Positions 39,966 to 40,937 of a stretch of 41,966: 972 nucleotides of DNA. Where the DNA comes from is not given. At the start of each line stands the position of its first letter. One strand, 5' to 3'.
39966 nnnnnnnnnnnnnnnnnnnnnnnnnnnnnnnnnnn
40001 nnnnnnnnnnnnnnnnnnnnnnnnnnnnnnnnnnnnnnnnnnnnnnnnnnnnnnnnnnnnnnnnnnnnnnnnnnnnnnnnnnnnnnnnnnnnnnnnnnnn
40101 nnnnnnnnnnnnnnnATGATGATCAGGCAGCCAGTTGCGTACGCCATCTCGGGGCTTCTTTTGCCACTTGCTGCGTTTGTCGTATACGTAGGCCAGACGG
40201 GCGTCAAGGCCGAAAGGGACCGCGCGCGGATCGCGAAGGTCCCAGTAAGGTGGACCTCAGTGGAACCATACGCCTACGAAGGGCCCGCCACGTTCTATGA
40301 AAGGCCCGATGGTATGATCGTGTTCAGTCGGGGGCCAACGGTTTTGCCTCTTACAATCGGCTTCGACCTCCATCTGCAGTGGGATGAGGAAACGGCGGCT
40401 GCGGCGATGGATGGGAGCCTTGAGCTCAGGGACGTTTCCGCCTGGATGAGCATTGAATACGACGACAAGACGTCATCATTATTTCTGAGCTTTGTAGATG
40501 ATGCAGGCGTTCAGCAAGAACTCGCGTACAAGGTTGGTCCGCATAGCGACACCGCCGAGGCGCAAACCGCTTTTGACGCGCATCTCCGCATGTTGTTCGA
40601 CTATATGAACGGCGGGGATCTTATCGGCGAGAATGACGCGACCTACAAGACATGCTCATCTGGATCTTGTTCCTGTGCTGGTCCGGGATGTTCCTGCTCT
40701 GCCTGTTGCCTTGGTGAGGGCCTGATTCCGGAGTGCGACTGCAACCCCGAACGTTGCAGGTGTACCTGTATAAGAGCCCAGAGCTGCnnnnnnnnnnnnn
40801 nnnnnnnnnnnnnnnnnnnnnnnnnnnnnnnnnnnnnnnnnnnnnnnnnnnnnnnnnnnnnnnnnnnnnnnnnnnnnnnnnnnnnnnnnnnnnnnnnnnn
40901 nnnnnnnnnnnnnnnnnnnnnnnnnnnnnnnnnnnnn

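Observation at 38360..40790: Candidate novel system: two paralogous membrane-anchored proteins with an unassigned domain and homologous metallothionein-like cysteine-cluster tails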

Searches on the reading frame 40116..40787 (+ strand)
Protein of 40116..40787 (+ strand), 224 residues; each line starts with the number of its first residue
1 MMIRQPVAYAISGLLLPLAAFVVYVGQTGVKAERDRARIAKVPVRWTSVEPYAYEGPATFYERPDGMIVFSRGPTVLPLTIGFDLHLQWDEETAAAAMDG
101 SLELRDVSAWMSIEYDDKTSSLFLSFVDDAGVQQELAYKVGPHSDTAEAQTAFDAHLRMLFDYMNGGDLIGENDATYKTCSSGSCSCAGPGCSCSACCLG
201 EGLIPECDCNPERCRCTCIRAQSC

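Call 6: search_protein_families(library=pfam, max_evalue=1, proteins=[window:40116-40787:+])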
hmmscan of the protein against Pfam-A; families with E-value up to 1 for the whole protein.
seq(224 aa): 0 families

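Call 7: find_homologous_proteins(query=window:40116-40787:+, max_evalue=0.01)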
Query seq(224 aa) (224 aa): 3 proteins with E <= 0.01 among 336 candidates.
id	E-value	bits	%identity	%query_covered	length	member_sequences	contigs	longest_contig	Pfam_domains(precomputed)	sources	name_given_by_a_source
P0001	3.1e-151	519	100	100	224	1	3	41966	-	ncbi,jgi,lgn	ncbi:MAG: hypothetical protein PVI86_00135 [Phycisphaerae bacterium]|jgi:hypothetical protein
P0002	2.2e-72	261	52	99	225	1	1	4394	-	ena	-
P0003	7.8e-56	207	59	70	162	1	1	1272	-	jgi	jgi:hypothetical protein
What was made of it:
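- Taxon: P2 is annotated as Phycisphaerae (call 7).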

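Call 11: find_encoding_contigs(protein=P0002, flank=10000)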
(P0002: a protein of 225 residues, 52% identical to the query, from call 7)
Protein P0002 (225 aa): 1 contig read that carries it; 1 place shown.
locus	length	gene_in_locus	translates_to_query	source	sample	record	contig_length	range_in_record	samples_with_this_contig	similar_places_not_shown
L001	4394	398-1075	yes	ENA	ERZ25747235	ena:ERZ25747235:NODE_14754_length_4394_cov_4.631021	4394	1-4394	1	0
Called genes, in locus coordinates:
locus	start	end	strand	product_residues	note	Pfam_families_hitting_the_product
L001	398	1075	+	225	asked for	-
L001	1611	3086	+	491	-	PF00171:Aldedh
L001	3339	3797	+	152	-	-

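Call 12: find_encoding_contigs(protein=P0003, flank=10000)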
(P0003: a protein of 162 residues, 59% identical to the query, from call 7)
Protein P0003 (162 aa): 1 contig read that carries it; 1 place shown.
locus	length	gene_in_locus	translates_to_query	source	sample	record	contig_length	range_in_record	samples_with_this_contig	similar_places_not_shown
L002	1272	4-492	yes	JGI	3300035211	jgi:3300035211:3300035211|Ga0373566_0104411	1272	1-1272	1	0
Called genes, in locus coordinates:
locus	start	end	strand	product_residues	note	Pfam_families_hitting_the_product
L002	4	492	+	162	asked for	-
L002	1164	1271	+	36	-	?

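Call 13: find_encoding_contigs(protein=P0001, flank=10000)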
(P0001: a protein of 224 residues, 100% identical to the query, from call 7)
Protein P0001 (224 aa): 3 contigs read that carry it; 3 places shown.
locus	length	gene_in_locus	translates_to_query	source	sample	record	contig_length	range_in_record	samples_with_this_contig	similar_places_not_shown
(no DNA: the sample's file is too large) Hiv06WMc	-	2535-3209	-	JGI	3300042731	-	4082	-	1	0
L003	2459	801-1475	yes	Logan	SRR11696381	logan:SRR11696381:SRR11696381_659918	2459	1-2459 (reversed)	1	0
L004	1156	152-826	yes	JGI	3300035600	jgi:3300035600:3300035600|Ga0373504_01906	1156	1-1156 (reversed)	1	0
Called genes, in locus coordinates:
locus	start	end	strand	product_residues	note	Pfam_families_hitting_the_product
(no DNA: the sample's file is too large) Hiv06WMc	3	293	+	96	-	?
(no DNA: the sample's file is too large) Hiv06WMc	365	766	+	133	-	-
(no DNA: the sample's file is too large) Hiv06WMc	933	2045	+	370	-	-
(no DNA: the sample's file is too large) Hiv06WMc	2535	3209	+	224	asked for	-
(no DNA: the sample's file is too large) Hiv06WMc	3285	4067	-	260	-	PF00488:MutS_V, PF20297:MSSS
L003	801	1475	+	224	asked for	-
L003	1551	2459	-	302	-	?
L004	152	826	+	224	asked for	-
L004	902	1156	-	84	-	?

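Call 20: search_protein_families(library=ncbifam, max_evalue=1, proteins=[P0001])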
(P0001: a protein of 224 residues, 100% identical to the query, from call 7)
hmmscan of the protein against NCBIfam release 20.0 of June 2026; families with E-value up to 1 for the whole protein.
P0001 (224 aa): 0 families

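Call 25: predict_structure(alignment_id=A1)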
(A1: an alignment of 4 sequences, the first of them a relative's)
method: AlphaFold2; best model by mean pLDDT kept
length: 224 residues; sequences in the alignment: 4
mean_pLDDT: 38.9   pTM: 0.30
mean pLDDT of the five models: 38.9, 38.9, 36.6, 35.4, 34.9
residues with pLDDT >= 90: 0; 70-90: 0; 50-70: 29; < 50: 195
segments of 3 or more residues with pLDDT < 50: 1-90, 100-112, 127-134, 136-156, 158-201, 208-214, 220-224
pLDDT, mean of each block of 10 residues (from residue 1): 22 29 30 31 32 32 36 34 40 51 43 50 49 47 41 48 38 27 36 43 51 47 36
secondary structure, 60 per line:
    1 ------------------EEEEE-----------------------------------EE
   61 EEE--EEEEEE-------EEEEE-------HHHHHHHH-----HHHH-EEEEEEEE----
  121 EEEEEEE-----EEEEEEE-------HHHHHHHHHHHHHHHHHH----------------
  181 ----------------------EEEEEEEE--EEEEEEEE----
elements in order: E19-23 E59-63 E66-71 E79-83 H91-98 H104-107 E109-116 E121-127 E133-139 H147-164 E203-210 E213-220
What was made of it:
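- Tried and rejected: AF2 with 4 sequences was useless, at pLDDT 38.9 (call 25).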

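Call 29: find_related_loci(query=A1, collection=metagenome_contigs, flank=10000)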
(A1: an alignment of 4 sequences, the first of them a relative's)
Query A1 (224 aa) in metagenome_contigs; peptide patterns used: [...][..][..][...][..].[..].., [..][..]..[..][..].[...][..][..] (x = any residue, [..] = any of these).
124 stretches matched a pattern, but none encodes a relative of the query by tblastn (E <= 1e-3).

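Call 30: find_related_loci(query=A1, collection=genome_contigs, flank=10000)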
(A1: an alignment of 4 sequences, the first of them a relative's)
Query A1 (224 aa) in genome_contigs; peptide patterns used: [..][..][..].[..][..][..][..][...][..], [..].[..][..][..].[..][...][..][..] (x = any residue, [..] = any of these).
143 stretches matched a pattern, but none encodes a relative of the query by tblastn (E <= 1e-3).
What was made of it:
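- Tried and rejected: Scans of metagenome_contigs and genome_contigs with A1 found nothing (calls 29, 30).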

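Call 33: search_solved_structures(query=A1, max_evalue=10, show_alignments=2)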
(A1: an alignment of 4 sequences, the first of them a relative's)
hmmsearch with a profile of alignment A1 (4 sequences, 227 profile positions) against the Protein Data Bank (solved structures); distinct sequences matched with E-value up to 10: 8.
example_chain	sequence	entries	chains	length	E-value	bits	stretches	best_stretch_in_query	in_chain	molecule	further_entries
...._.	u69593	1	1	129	0.33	13.6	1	23-75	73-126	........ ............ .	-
1bzw_A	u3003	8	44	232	0.55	12.9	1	110-140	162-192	PROTEIN (PEANUT LECTIN) | Galactose-binding lectin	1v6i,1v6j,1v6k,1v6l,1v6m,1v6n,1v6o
1ciw_A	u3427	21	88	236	0.56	12.9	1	110-140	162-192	PROTEIN (PEANUT LECTIN) | LECTIN | Galactose-binding lectin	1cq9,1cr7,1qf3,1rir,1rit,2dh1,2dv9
5cxf_A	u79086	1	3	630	0.68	12.6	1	24-77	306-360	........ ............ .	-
4ot1_A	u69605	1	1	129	0.77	12.4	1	24-75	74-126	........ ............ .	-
6j0b_a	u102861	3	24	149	1.6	11.4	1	100-155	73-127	Pvc1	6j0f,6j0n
3us9_A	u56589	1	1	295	1.7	11.3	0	58-83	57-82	Sodium/calcium exchanger 1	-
9f3f_3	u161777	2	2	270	1.9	11.2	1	124-176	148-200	Nuclear cap binding complex subunit CBP30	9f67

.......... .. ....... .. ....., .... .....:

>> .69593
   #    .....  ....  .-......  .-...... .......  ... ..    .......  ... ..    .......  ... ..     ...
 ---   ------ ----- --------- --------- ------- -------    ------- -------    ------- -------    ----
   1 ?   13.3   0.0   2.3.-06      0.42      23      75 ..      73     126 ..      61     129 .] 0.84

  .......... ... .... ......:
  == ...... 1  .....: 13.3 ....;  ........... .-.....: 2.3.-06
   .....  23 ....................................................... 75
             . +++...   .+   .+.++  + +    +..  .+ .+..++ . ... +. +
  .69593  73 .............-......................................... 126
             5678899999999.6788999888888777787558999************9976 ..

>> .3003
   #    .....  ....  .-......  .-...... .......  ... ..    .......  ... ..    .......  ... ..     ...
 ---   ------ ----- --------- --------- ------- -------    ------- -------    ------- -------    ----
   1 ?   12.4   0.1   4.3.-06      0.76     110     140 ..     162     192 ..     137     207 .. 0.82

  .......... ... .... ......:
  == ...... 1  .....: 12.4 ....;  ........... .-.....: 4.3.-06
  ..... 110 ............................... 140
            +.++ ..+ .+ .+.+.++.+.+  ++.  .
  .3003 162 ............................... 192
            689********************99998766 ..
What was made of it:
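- Tried and rejected: The whole-protein profile gave only chance-level hits, with legume lectin at E=0.55 (call 33).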

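Call 39: search_protein_families(library=padloc, max_evalue=1, proteins=[P0001])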
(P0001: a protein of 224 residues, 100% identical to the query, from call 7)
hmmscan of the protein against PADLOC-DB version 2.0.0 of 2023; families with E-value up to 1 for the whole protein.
P0001 (224 aa): 0 families

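Call 40: search_protein_representatives(alignment_id=A1)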
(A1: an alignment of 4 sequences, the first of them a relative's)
Query: 4 sequences, 227 profile positions. Proteins with E-value up to 0.001 (for the whole library): 31; up to 1e-10: 19; up to 1e-30: 7. The best 31 are listed.
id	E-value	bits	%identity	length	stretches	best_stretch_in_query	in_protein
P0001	1.5e-116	404.0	-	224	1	1-227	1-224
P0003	1.4e-82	292.9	-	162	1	67-226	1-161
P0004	4.5e-51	189.9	-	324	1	3-184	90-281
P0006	3.5e-41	157.5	-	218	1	44-225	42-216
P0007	1.1e-32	129.7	-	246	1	50-226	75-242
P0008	1.7e-31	125.8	-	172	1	49-225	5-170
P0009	1.8e-31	125.8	-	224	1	15-223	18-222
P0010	3.9e-29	118.1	-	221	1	51-226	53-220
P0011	1.7e-27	112.7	-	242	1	48-224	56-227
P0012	2.9e-24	102.2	-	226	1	35-222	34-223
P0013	6.7e-24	101.0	-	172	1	61-223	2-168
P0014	6.7e-19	84.6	-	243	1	41-221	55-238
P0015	3.3e-18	82.4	-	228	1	49-223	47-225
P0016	4.1e-18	82.1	-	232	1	44-223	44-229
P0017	1.9e-15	73.4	-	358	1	15-221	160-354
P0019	7.2e-14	68.2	-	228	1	48-219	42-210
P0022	1.9e-09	53.7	-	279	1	38-222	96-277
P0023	3.1e-09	53.0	-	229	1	16-221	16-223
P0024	5.8e-09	52.1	-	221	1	37-222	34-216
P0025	1.1e-08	51.3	-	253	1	42-223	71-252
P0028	4.5e-08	49.2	-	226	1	34-221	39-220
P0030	2.1e-07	47.0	-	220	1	15-223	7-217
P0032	1.3e-06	44.4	-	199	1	20-224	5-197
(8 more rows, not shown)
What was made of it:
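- An exhaustive profile search found 31 representatives among 1.84e9 proteins, 19 of them at E<=1e-10 (call 40).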

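Call 44: find_homologous_proteins(query=A2, max_evalue=0.001)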
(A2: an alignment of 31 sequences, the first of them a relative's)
Query A2 (31 sequences) (224 aa, profile of the alignment): 5 proteins with E <= 0.001 among 8000 candidates.
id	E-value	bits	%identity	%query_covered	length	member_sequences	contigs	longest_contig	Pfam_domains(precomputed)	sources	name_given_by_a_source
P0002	2.4e-61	225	52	99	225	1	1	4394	-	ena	-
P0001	2.4e-59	219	100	100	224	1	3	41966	-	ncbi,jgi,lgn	ncbi:MAG: hypothetical protein PVI86_00135 [Phycisphaerae bacterium]|jgi:hypothetical protein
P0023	2.1e-52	196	19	91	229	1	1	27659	-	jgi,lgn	-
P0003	4.1e-48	182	59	70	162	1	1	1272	-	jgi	jgi:hypothetical protein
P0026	1.1e-45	174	26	63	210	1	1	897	-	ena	-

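Call 45: find_encoding_contigs(protein=P0023, flank=10000)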
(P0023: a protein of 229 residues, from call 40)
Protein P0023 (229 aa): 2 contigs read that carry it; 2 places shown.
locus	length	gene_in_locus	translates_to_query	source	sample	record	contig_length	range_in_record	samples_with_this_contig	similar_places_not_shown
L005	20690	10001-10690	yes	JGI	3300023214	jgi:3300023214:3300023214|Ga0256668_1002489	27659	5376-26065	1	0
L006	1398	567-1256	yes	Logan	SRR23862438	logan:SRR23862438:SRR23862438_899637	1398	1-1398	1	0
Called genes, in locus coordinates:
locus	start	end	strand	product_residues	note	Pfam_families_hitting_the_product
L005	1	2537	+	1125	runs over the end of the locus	PF12795:MscS_porin, PF12794:MscS_TM, PF00924:MS_channel_2nd, PF21082:MS_channel_3rd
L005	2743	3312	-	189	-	-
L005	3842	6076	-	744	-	PF12450:vWF_A, PF00092:VWA, PF13519:VWA_2, PF13768:VWA_3, PF12034:YfbK_C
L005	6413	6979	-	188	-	PF04542:Sigma70_r2, PF08281:Sigma70_r4_2, PF04545:Sigma70_r4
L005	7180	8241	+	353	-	PF04613:LpxD, PF25247:LbH_GLGC (weak), PF25087:GMPPB_C (faint), PF00132:Hexapep (weak), PF25084:LbH_EIF2B (weak), PF00132:Hexapep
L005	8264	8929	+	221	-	PF18306:LDcluster4, PF03641:Lysine_decarbox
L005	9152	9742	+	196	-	PF01844:HNH, PF13395:HNH_4, PF14279:HNH_5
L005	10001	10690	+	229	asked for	-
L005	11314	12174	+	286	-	PF13580:SIS_2 (faint), PF22198:GKRP_SIS_2 (weak), PF22645:GKRP_SIS_N, PF01380:SIS (weak)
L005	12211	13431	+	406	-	PF02638:GHL10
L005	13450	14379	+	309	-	PF00480:ROK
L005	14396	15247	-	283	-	PF00571:CBS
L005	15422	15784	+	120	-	PF25212:HVO_A0114 (faint), PF12840:HTH_20 (weak), PF01022:HTH_5 (weak)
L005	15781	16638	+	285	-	PF01135:PCMT, PF13489:Methyltransf_23, PF01209:Ubie_methyltran, PF06325:PrmA, PF08241:Methyltransf_11, PF08242:Methyltransf_12, PF13649:Methyltransf_25, PF13847:Methyltransf_31, +2 more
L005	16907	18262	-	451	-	PF03972:MmgE_PrpD_N, PF19305:MmgE_PrpD_C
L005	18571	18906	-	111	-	-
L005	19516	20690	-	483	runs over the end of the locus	PF00171:Aldedh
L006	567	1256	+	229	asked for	-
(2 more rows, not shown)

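Call 46: find_encoding_contigs(protein=P0006, flank=10000)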
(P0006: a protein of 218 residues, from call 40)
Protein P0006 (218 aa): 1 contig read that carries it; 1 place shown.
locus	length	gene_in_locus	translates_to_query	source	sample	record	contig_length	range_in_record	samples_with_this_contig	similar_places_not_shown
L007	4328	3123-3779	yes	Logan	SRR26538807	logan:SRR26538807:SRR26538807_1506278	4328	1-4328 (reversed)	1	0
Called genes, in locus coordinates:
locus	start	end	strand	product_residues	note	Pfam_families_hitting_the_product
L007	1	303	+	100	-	?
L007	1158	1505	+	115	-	-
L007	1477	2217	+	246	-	-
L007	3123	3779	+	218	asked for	-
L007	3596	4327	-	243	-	?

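Call 49: find_encoding_contigs(protein=P0009, flank=10000)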
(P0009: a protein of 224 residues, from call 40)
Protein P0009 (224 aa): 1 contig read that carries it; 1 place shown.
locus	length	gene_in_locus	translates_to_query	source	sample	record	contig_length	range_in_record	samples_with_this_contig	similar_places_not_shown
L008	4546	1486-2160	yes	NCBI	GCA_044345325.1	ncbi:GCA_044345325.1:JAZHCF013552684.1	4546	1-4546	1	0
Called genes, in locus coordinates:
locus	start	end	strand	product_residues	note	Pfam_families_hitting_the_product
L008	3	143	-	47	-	?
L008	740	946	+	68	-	-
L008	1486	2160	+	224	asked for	-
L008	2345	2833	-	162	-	-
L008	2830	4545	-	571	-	?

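Call 50: find_encoding_contigs(protein=P0011, flank=10000)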
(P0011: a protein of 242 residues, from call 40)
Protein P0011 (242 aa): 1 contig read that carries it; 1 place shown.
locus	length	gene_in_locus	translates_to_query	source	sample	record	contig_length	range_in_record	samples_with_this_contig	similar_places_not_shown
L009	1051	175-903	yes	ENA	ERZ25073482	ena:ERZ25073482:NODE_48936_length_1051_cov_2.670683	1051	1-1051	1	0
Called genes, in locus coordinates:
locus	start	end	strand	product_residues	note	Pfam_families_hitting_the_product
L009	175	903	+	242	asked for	-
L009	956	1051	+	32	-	?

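Call 57: predict_structure(alignment_id=A3)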
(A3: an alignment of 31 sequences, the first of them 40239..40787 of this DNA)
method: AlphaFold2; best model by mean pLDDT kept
length: 183 residues; sequences in the alignment: 31
mean_pLDDT: 90.6   pTM: 0.85
mean pLDDT of the five models: 90.6, 90.2, 90.1, 89.9, 89.9
residues with pLDDT >= 90: 151; 70-90: 15; 50-70: 11; < 50: 6
segments of 3 or more residues with pLDDT < 50: 1-6
pLDDT, mean of each block of 10 residues (from residue 1): 54 97 96 96 91 94 96 96 95 97 95 96 87 65 95 94 95 95 86
secondary structure, 60 per line:
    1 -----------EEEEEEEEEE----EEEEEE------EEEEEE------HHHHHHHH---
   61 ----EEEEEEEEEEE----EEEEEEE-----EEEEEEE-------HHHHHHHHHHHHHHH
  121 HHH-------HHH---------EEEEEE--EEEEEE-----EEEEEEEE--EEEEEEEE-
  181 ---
elements in order: E12-21 E26-31 E38-43 H50-57 E65-75 E80-86 E92-98 H106-123 E143-148 E151-156 E162-169 E172-179
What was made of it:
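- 40263..40613 (+): P2 family domain (residues 50-166), predicted βββα-βββα. Motifs: YEGPG, VFSxG, GFDL, GW..YD, FxYM. AF2 pLDDT 91-97 over this stretch, call 57.
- On Granulin hairpin-stack: AF2 gives two hairpins at pLDDT of about 95 (call 57).
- Closest known: β-hairpin peptides with cross-strand disulfide ladders. Same: The second hairpin predicted by AF2 puts C207/C216 and C209/C214 opposite each other (register inferred from call 57).
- The tail is at about 95 and forms 4 strands in 2 hairpins (call 57). The tail is predicted as ordered β-hairpins, not a loop-rich metal-wrapped fold (call 57). pTM 0.85 suggests the tail is packed against the domain as one unit (call 57).
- Tried and rejected: With 31 sequences it was good (call 57).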

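Call 59: fold_search(model_id=the predicted structure, library=pdb)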
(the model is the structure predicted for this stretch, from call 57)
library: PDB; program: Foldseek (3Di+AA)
matches with E <= 10: 944; with E <= 0.001: 0
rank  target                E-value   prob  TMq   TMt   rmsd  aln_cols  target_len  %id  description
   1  2gn7_A                6.4e-02  0.41  0.20  0.17  10.9       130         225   12  Metal-free (apo) P. angolensis seed lectin in complex with Man-alpha(1-3)Man-alpha(1-6)Man (released 2006-07-25)
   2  1viw_B                8.6e-02  0.38  0.19  0.18  13.2       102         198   12  TENEBRIO MOLITOR ALPHA-AMYLASE-INHIBITOR COMPLEX (released 1999-07-22)
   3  6d0q                  9.7e-02  0.28  0.19  0.15  11.4       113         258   15  Structure of a DNA retention-prone PCNA variant (released 2019-05-15)
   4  5a65_B                1.0e-01  0.15  0.17  0.17  13.3       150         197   14  Crystal structure of mouse thiamine triphosphatase in complex with thiamine diphosphate, orthophosphate and magnesium  (released 2015-08-05)
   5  5t9d_B                1.4e-01  0.23  0.19  0.15  11.0       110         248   15  Structure of PCNA acetylated on K20 (released 2017-04-05)
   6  3n0z_A                1.5e-01  0.21  0.20  0.20  12.7       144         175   10  Adenylate cyclase class IV with active site ligand 3AT (released 2010-11-24)
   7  4dq3                  1.5e-01  0.16  0.19  0.21  10.8       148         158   13  Bovine beta-lactoglobulin complex with oleic acid (released 2012-02-29)
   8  7tib_H                1.5e-01  0.16  0.19  0.15  12.6       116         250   14  Structure of the yeast clamp loader (Replication Factor C RFC) bound to the open sliding clamp (Proliferating Cell Nuc (released 2022-02-16)
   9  2gme_A                1.6e-01  0.30  0.19  0.16  11.4       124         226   14  Metal-free (apo) P. angolensis seed lectin (released 2006-07-25)
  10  6e49_C                1.6e-01  0.21  0.20  0.15  11.0       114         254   16  Pif1 peptide bound to PCNA trimer (released 2018-08-22)
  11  5num                  1.6e-01  0.18  0.20  0.22  11.1       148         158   14  Engineered beta-lactoglobulin: variant F105L-L39A in complex with chlorpromazine (LG-LA-CLP) (released 2018-04-04)
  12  7q2n_AAA              1.6e-01  0.11  0.18  0.20  11.5       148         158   15  Beta-lactoglobulin mutant FAF (I56F/L39A/M107F) in complex with desipramine (FAF-DSM) (released 2022-05-11)
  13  1b8e                  1.6e-01  0.10  0.17  0.18  10.8       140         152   15  HIGH RESOLUTION CRYSTAL STRUCTURE OF THE BOVINE BETA-LACTOGLOBULIN (ISOFORMS A AND B) IN ORTHOROMBIC SPACE GROUP (released 2001-05-02)
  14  9vbx_A                1.9e-01  0.25  0.19  0.15  10.3       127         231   13  Lectin FRIL from Lablab purpureus complexed to Lewis X tetrasaccharide (released 2026-03-18)
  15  6j0j_D                1.9e-01  0.25  0.20  0.16  10.6       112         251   13  Crystal structure of Proliferating Cell Nuclear Antigen from Leishmania donovani with an unexplained density near resi (released 2019-01-23)
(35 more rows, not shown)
